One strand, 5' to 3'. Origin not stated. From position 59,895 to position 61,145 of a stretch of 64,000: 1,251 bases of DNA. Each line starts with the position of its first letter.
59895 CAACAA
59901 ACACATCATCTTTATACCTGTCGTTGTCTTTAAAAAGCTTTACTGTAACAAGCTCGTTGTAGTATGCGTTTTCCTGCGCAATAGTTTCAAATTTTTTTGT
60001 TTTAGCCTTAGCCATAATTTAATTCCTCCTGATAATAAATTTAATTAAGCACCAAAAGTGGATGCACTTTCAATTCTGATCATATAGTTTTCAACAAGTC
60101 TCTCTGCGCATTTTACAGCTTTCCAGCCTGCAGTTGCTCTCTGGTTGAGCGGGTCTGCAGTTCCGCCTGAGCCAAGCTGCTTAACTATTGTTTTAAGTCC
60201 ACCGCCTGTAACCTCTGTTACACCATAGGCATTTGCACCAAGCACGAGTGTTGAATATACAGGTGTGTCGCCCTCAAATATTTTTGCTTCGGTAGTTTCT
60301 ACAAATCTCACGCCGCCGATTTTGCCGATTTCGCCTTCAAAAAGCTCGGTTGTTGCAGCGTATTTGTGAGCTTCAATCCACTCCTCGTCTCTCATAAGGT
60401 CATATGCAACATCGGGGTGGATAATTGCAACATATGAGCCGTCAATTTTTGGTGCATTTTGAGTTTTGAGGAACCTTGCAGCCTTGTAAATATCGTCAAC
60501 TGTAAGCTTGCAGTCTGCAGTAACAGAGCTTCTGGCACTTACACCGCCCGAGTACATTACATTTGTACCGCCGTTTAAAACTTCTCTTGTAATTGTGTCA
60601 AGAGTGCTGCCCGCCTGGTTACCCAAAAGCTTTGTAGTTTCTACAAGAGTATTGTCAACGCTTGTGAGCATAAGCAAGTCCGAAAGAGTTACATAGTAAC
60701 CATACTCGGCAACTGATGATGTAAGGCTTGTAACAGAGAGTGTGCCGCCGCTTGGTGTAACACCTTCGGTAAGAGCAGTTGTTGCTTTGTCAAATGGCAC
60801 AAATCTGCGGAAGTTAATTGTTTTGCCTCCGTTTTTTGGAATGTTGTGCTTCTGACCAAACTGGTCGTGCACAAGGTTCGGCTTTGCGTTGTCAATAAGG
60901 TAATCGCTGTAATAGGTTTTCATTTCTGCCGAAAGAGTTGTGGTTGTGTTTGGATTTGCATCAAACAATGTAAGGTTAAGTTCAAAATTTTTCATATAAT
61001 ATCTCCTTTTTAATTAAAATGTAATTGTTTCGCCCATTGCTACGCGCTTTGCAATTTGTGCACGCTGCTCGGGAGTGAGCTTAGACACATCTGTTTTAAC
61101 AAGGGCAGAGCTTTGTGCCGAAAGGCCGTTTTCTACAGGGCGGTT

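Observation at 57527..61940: Intact capsid-plus-terminase module with no portal, protease, tail, lysis or integration genes and an atypical gene order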

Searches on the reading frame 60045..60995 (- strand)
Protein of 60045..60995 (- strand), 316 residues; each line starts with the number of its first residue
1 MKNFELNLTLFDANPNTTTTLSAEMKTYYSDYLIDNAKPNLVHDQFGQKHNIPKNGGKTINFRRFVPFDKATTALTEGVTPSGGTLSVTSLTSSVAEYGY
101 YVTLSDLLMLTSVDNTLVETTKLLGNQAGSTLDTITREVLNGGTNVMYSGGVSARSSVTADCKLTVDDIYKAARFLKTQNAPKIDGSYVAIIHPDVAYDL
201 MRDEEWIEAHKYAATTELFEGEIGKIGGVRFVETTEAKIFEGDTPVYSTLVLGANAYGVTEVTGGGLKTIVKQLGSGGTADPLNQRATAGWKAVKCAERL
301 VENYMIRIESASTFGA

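Call 5: search_protein_families(library=pfam, proteins=[window:60045-60995:-], max_evalue=0.1)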
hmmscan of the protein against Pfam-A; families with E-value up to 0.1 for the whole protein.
window:60045-60995:- (316 aa): 3 families
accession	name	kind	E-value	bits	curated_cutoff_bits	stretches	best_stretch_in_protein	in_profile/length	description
PF25209.1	Phage_capsid_4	-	2.3e-09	38.4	27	1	50-243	29-198/262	Phage capsid protein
PF13252.12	Phage_capsid_3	-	3e-08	33.4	23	1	122-241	133-280/376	Phage capsid protein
PF19821.5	Phage_capsid_2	-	0.0027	17.4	25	1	152-237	140-223/293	Phage capsid protein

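Call 6: search_protein_families(library=phrogs, proteins=[window:60045-60995:-], max_evalue=0.1)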
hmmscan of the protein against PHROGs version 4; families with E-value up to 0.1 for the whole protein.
window:60045-60995:- (316 aa): 6 families
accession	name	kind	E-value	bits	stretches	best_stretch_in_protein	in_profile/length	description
phrog_1357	-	head and packaging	1.7e-92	311.1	1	13-314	15-348/356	major head protein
phrog_267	-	head and packaging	8e-08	32.8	1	153-237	177-259/410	major head protein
phrog_544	-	head and packaging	3.8e-07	30.8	1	53-236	42-215/282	major head protein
phrog_283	-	head and packaging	6.1e-06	26.8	1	139-262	122-240/385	major head protein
phrog_334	-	head and packaging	0.0036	17.4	1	146-240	171-285/381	major head protein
phrog_247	-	head and packaging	0.012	15.8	1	191-263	194-261/351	major head protein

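Call 7: search_dna_similar(query=window:60045-60995:-, collection=phages, mode=protein, max_rows=25)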
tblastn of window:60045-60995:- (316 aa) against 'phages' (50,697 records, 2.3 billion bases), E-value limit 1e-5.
Records with a match: 84; places in all: 84; records where one place covers at least 80% of the query: 36.
Best place of each record, by identity: 60-80% 2; <60% 82.
By first word of the organism name: Streptomyces 35; Bacillus 15; Bacteriophage 13; Alteromonas 7; Caudoviricetes 5; Paenibacillus 2; Caudovirales 2; Stenotrophomonas 1; Xanthomonas 1; Pseudoalteromonas 1; and 2 more.
By host as written in the record: - 20; Streptomyces griseus ATCC 10137 10; Streptomyces scabiei RL-34 7; Bacillus megaterium 6; Streptomyces lividans JI 1326 6; Bacillus megaterium Km 5; Alteromonas macleodii str. 'Balearic Sea AD45' 5; Streptomyces viridochromogenes DSM40736 4; and 16 more.
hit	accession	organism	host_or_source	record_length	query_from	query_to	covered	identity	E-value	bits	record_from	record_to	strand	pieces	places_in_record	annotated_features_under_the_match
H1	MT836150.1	Bacteriophage sp.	human fecal samples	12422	5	314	98%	57.3%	9e-103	335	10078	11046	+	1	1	record has no annotation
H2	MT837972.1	Bacteriophage sp.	human fecal samples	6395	1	314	99%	53.2%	1e-94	311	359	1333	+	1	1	record has no annotation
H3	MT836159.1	Bacteriophage sp.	human fecal samples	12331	1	314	99%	52.3%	6e-93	307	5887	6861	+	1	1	record has no annotation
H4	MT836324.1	Bacteriophage sp.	human fecal samples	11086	2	309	97%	52.8%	1e-92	306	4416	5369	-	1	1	record has no annotation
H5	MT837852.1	Bacteriophage sp.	human fecal samples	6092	3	309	97%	53.0%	4e-94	310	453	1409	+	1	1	record has no annotation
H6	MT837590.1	Bacteriophage sp.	human fecal samples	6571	2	314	98%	51.4%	5e-67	300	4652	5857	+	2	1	record has no annotation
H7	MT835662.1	Bacteriophage sp.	human fecal samples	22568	1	312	99%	50.1%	2e-96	317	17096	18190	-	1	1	record has no annotation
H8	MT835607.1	Bacteriophage sp.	human fecal samples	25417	20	314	93%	44.1%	7e-67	232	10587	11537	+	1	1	record has no annotation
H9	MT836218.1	Bacteriophage sp.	human fecal samples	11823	2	263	83%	49.5%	2e-68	236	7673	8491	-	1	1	record has no annotation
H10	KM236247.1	Bacillus phage Pascal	Bacillus megaterium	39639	21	313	93%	41.3%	6e-56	201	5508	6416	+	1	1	capsid protein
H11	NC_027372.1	Bacillus phage Pascal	Bacillus megaterium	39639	21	313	93%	41.3%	6e-56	201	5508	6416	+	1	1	major head protein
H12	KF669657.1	Bacillus phage poppyseed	Bacillus megaterium Km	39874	21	313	93%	41.3%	2e-55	199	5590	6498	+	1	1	capsid protein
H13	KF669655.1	Bacillus phage Page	Bacillus megaterium Km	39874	21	313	93%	41.3%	2e-55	199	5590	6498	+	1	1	hypothetical protein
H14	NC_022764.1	Bacillus phage Page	Bacillus megaterium Km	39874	21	313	93%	41.3%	2e-55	199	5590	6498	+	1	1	major head protein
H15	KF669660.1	Bacillus phage Pony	Bacillus megaterium Km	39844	21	313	93%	40.9%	5e-55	198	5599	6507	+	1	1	hypothetical protein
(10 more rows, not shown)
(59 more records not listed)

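Call 17: find_related_loci(query=window:60045-60995:-, collection=genome_contigs, flank=10000)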
Query window:60045-60995:- (316 aa) in genome_contigs; peptide patterns used: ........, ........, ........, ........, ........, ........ (x = any residue, [..] = any of these).
201 stretches matched a pattern; 125 encode a relative of the query (tblastn E <= 1e-3); the best 80 are kept; 80 distinct loci.
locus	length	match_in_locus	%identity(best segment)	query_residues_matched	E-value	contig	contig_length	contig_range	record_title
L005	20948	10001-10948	97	1-316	0e+0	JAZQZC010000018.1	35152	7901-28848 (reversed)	MAG: Clostridia bacterium isolate T1900045158_TC20190152.MAGScoT_cleanbin_000004 SGB_4999_k141_1043667, whole genome sho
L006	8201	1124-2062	85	3-314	0e+0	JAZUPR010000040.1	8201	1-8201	MAG: Clostridia bacterium isolate T1900044864_TS20190330.MAGScoT_cleanbin_000030 SGB_3121_k141_1942001, whole genome sho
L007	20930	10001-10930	85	6-314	2e-180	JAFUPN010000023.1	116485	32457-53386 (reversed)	MAG: Clostridia bacterium isolate RGIG4708 Roe_deer_Rectum.Co__c1401776, whole genome shotgun sequence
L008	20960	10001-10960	80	1-314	2e-175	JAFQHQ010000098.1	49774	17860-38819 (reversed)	MAG: Clostridia bacterium isolate RGIG1828 Goat_Cecum-5__c304030, whole genome shotgun sequence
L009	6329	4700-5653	80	3-314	4e-173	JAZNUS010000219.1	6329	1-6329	MAG: Clostridia bacterium isolate T1900044796_TS20190262.MAGScoT_cleanbin_000008 SGB_2680_k141_312989, whole genome shot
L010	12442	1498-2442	78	6-314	1e-171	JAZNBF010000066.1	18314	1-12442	MAG: Clostridia bacterium isolate T1900044743_TS20190209.MAGScoT_cleanbin_000017 SGB_2087_k141_3771970, whole genome sho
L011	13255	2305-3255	80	6-314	5e-171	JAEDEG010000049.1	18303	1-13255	MAG: Clostridia bacterium isolate MAG052 NODE_3063_length_18303_cov_10.234765, whole genome shotgun sequence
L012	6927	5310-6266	79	2-314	2e-171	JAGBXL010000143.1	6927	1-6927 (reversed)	MAG: Clostridia bacterium isolate RGIG9535 Yak_Colon-2__c445971, whole genome shotgun sequence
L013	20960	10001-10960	78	1-314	2e-170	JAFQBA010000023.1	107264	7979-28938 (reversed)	MAG: Clostridia bacterium isolate RGIG1656 Goat_Cecum-1__c117504, whole genome shotgun sequence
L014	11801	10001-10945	79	6-314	1e-169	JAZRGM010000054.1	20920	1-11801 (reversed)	MAG: Clostridia bacterium isolate T1900045489_YK20190183.MAGScoT_cleanbin_000023 SGB_7373_k141_3571027, whole genome sho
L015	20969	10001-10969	78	1-314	8e-170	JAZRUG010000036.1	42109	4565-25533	MAG: Eubacteriales bacterium isolate T1900045337_YK20190026.MAGScoT_cleanbin_000013 SGB_6621_k141_2187115, whole genome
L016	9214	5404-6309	82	14-314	4e-169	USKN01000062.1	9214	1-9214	uncultured Clostridiales bacterium isolate UMGS1810 genome assembly, contig: NODE_3920_length_9214_cov_3.547112, whole g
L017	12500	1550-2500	79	6-314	3e-169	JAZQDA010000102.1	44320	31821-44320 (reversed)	MAG: Clostridia bacterium isolate T1900044637_TS20190103.MAGScoT_cleanbin_000028 SGB_1181_k141_1513506, whole genome sho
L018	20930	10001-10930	80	6-309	2e-168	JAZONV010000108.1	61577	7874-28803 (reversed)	MAG: Clostridia bacterium isolate T1900045635_YK20190329.MAGScoT_cleanbin_000026 SGB_8089_k141_2355468, whole genome sho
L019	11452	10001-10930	80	6-309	9e-168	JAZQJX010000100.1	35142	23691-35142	MAG: Clostridia bacterium isolate T1900044616_TS20190082.MAGScoT_cleanbin_000026 SGB_854_k141_1372949, whole genome shot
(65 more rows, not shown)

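Call 28: find_encoding_contigs(protein=window:60045-60995:-, flank=10000, max_places=6)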
Protein window:60045-60995:- (316 aa): no gene with exactly this product is on record in the collection.

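Call 41: find_homologous_proteins(query=window:60045-60995:-, max_evalue=1e-20)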
Query window:60045-60995:- (316 aa): 8000 proteins with E <= 1e-20 among 8000 candidates; the best 120 are listed.
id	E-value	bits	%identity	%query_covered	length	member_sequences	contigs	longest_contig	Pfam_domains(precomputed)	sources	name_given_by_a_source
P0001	1.3e-198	676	97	100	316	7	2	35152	PF25209.3,PF13252.13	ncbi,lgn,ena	-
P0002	2.1e-196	669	96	100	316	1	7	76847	PF25209.3,PF13252.13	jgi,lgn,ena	-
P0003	2.1e-196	669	95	100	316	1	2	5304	PF25209.3,PF13252.13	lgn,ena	-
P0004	3.9e-196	668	96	100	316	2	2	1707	PF25209.3,PF13252.13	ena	-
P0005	5.9e-196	668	95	100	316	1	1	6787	PF25209.3,PF13252.13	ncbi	-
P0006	6.2e-196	668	95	100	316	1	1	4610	PF25209.3,PF13252.13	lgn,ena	-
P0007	6.4e-196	667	95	100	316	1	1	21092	PF25209.3,PF13252.13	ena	-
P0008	1.3e-195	666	96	100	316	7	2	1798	PF25209.3,PF13252.13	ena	-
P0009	1.2e-173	594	85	99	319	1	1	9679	PF25209.3,PF13252.13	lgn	-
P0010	2.6e-173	593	85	99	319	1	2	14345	PF25209.3,PF13252.13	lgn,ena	-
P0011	5.0e-173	592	85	98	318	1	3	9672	PF25209.3,PF13252.13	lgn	-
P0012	6.1e-173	592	85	99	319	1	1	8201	PF25209.3,PF13252.13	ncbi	-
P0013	1.8e-172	591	85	99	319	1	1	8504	PF25209.3,PF13252.13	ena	-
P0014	2.1e-172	590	85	99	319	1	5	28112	PF25209.3,PF13252.13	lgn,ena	-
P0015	2.3e-172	590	85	99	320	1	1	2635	PF25209.3,PF13252.13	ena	-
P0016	2.5e-172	590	85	99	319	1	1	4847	PF25209.3,PF13252.13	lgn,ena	-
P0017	3.5e-172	590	85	98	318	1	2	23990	PF25209.3,PF13252.13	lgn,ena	-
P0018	2.6e-171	587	85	98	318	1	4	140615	PF25209.3,PF13252.13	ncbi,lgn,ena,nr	ncbi:MAG: N4-gp56 family major capsid protein [Clostridia bacterium]|nr:N4-gp56 family major capsid 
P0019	1.2e-170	584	84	99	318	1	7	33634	PF25209.3,PF13252.13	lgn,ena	-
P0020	1.5e-170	584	84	99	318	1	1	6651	PF25209.3,PF13252.13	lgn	-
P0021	3.8e-170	583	83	99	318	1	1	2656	PF25209.3,PF13252.13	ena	-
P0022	8.1e-170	582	83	99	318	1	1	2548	PF25209.3,PF13252.13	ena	-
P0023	8.1e-170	582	83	99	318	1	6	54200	PF25209.3,PF13252.13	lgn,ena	-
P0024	2.2e-169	580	83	98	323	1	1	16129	PF25209.3,PF13252.13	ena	-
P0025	3.3e-169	580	83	98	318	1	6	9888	PF25209.3,PF13252.13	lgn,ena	-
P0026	7.9e-169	579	83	98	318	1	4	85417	PF25209.3,PF13252.13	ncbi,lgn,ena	-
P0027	8.3e-166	569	81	99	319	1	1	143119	PF25209.3,PF13252.13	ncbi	-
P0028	1.2e-165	568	81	98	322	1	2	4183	PF25209.3,PF13252.13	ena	-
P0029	2.7e-165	567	81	98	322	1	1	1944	PF25209.3,PF19821.6,PF13252.13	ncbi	-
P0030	4.5e-164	563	81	98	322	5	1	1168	PF25209.3,PF19821.6,PF13252.13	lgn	-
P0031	5.6e-164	563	81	98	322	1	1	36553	PF25209.3,PF13252.13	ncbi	-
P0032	6.5e-164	562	81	98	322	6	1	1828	PF25209.3,PF13252.13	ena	-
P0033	8.2e-164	562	81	98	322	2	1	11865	PF25209.3,PF13252.13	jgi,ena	-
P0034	1.5e-163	561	81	98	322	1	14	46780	PF25209.3,PF13252.13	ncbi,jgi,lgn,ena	-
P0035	1.6e-163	561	81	98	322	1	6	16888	PF25209.3,PF13252.13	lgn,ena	-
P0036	1.6e-163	561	80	99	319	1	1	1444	PF25209.3,PF13252.13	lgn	-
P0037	1.7e-163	561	81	98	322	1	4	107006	PF25209.3,PF13252.13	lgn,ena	-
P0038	4.3e-163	560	80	98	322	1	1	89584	PF25209.3,PF13252.13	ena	-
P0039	1.6e-162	558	79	98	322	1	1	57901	PF25209.3,PF13252.13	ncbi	-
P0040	2.1e-162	557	79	98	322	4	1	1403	PF25209.3,PF13252.13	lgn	-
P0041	3.5e-162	557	80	98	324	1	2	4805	PF25209.3,PF13252.13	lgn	-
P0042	4.0e-162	557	80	98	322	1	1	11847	PF25209.3,PF13252.13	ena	-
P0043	4.1e-162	557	80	98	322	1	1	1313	PF25209.3,PF13252.13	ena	-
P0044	5.1e-162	556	77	99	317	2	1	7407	PF25209.3,PF19821.6,PF13252.13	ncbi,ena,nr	ncbi:MAG: N4-gp56 family major capsid protein [Clostridia bacterium]|nr:N4-gp56 family major capsid 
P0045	5.3e-162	556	80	98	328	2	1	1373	PF25209.3,PF13252.13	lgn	-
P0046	6.5e-162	556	80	98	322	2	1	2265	PF25209.3,PF13252.13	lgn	-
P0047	8.1e-162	556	79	98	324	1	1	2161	PF25209.3,PF13252.13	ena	-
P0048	8.3e-162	556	78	99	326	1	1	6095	PF25209.3,PF13252.13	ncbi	-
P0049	8.9e-162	555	79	99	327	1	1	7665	PF25209.3,PF13252.13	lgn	-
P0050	9.4e-162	555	80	98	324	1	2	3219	PF25209.3,PF13252.13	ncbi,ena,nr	ncbi:MAG: N4-gp56 family major capsid protein [Clostridia bacterium]|nr:N4-gp56 family major capsid 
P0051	9.8e-162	555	81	98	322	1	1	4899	PF25209.3,PF13252.13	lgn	-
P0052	9.9e-162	555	80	98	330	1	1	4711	PF25209.3,PF13252.13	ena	-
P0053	1.1e-161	555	80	98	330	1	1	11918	PF25209.3,PF13252.13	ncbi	-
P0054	1.1e-161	555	80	98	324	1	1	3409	PF25209.3,PF13252.13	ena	-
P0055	1.3e-161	555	81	98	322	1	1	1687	PF25209.3,PF13252.13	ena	-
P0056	1.3e-161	555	79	99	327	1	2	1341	PF25209.3,PF13252.13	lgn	-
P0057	2.3e-161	554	80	98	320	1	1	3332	PF25209.3,PF13252.13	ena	-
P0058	2.7e-161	554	80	98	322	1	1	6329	PF25209.3,PF13252.13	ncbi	-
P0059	2.8e-161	554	80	98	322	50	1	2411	PF25209.3,PF13252.13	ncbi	-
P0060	4.3e-161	553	78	98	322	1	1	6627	PF25209.3,PF13252.13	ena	-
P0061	5.6e-161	553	83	98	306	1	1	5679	PF25209.3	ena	-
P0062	5.8e-161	553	78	99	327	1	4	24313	PF25209.3,PF13252.13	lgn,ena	-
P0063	6.0e-161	553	79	98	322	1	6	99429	PF25209.3,PF13252.13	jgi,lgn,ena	-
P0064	9.0e-161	552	79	98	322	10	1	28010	PF25209.3,PF13252.13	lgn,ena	-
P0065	9.1e-161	552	78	99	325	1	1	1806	PF25209.3,PF13252.13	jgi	jgi:N4-gp56 family major capsid protein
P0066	1.0e-160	552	-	-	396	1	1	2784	PF25209.3,PF13252.13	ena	-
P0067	1.1e-160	552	79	98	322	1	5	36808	PF25209.3,PF13252.13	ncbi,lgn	-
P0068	1.4e-160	551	79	98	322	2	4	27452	PF25209.3,PF13252.13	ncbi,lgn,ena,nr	ncbi:MAG: N4-gp56 family major capsid protein [Clostridia bacterium]|nr:N4-gp56 family major capsid 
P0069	1.5e-160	551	78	98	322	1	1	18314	PF25209.3,PF13252.13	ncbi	-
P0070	1.9e-160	551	79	98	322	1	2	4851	PF25209.3,PF13252.13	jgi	-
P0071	2.6e-160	551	78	99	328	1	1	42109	PF25209.3,PF13252.13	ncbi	-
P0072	2.7e-160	551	80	98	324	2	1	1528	PF25209.3,PF13252.13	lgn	-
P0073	3.3e-160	550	79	98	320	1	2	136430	PF25209.3,PF13252.13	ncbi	-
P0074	3.4e-160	550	78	98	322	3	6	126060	PF25209.3,PF13252.13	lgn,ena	-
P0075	3.9e-160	550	80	99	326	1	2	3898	PF25209.3,PF13252.13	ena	-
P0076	6.8e-160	549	78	98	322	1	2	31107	PF25209.3,PF13252.13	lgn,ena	-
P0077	9.8e-160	549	78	98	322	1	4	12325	PF25209.3,PF13252.13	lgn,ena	-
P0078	1.6e-159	548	78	99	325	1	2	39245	PF25209.3,PF13252.13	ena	-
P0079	1.7e-159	548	79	99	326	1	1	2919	PF25209.3,PF13252.13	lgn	-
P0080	2.7e-159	547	77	99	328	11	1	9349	PF25209.3,PF13252.13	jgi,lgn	jgi:N4-gp56 family major capsid protein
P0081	2.8e-159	547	78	99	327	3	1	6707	PF25209.3,PF13252.13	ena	-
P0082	3.0e-159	547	80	99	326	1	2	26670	PF25209.3,PF13252.13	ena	-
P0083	3.1e-159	547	77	98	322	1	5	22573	PF25209.3,PF13252.13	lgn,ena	-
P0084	3.2e-159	547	78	98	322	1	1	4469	PF25209.3,PF13252.13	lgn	-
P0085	6.0e-159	546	82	96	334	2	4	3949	PF25209.3,PF13252.13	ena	-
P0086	6.1e-159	546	83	95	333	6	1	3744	PF25209.3,PF13252.13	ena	-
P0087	8.5e-159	546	79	98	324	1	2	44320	PF25209.3,PF19821.6,PF13252.13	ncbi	-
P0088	1.2e-158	545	78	99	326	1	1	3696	PF25209.3,PF13252.13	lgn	-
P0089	1.5e-158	545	82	96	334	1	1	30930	PF13252.13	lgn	-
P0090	2.2e-158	544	79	98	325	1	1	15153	PF25209.3,PF13252.13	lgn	-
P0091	3.1e-158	544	79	99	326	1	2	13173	PF25209.3,PF13252.13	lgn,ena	-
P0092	3.4e-158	544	75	80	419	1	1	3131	PF25209.3,PF19821.6,PF13252.13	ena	-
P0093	3.4e-158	544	78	99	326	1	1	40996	PF25209.3,PF13252.13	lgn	-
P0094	4.0e-158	543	81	96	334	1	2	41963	PF25209.3,PF13252.13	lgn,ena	-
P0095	4.0e-158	543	78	99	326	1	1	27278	PF25209.3,PF13252.13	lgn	-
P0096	5.0e-158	543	76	99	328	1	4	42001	PF25209.3,PF13252.13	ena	-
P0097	5.8e-158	543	80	96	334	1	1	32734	PF25209.3,PF13252.13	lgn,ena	-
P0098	6.6e-158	543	78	99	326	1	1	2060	PF25209.3,PF13252.13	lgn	-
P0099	6.8e-158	543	80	96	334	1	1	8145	PF25209.3,PF13252.13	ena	-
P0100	7.8e-158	542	78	99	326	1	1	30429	PF25209.3,PF13252.13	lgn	-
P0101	8.8e-158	542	78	99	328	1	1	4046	PF25209.3,PF13252.13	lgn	-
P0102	9.1e-158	542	77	75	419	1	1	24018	PF25209.3,PF13252.13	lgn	-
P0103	1.0e-157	542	78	98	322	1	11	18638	PF25209.3,PF13252.13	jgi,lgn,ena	-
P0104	1.2e-157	542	81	96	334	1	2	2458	PF25209.3,PF13252.13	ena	-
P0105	2.2e-157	541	78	99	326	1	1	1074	PF25209.3,PF13252.13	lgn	-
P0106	2.8e-157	541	79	99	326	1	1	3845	PF25209.3,PF13252.13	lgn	-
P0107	3.2e-157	540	78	98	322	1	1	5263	PF25209.3,PF13252.13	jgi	-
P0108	3.9e-157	540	71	83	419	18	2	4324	PF25209.3,PF13252.13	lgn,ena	-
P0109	6.0e-157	540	80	96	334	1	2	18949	PF13252.13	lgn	-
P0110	7.3e-157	539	80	96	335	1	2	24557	PF25209.3,PF13252.13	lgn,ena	-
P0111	9.0e-157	539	78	98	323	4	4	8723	PF25209.3,PF13252.13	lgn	-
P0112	1.3e-156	538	73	80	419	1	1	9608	PF25209.3,PF13252.13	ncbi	-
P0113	1.6e-156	538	78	99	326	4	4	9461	PF25209.3,PF13252.13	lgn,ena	-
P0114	2.1e-156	538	74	80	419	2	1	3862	PF25209.3,PF13252.13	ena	-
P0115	2.6e-156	537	77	99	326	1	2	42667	PF25209.3,PF13252.13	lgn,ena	-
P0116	2.7e-156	537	77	98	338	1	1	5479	PF25209.3,PF13252.13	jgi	jgi:N4-gp56 family major capsid protein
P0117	4.4e-156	537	80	96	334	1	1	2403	PF25209.3,PF13252.13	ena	-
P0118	8.4e-156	536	78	98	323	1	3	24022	PF25209.3,PF13252.13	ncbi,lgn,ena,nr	ncbi:MAG: N4-gp56 family major capsid protein [Clostridia bacterium]|nr:N4-gp56 family major capsid 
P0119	2.9e-155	534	75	99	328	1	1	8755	PF25209.3,PF13252.13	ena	-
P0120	3.6e-155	534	76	99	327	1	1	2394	PF25209.3,PF13252.13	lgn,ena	-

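Call 67: search_solved_structures(query=window:60045-60995:-, max_evalue=0.01, show_alignments=0)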
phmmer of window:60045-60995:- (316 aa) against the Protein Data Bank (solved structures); distinct sequences matched with E-value up to 0.01: 3.
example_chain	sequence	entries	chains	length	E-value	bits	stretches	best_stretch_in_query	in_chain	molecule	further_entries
9d82_A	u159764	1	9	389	3.6e-06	29.7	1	15-99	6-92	B2 Capsid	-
9bgn_C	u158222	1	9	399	0.00063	22.4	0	26-100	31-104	gp77 major coat protein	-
9e99_A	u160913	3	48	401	0.003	20.2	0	46-102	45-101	Major capsid protein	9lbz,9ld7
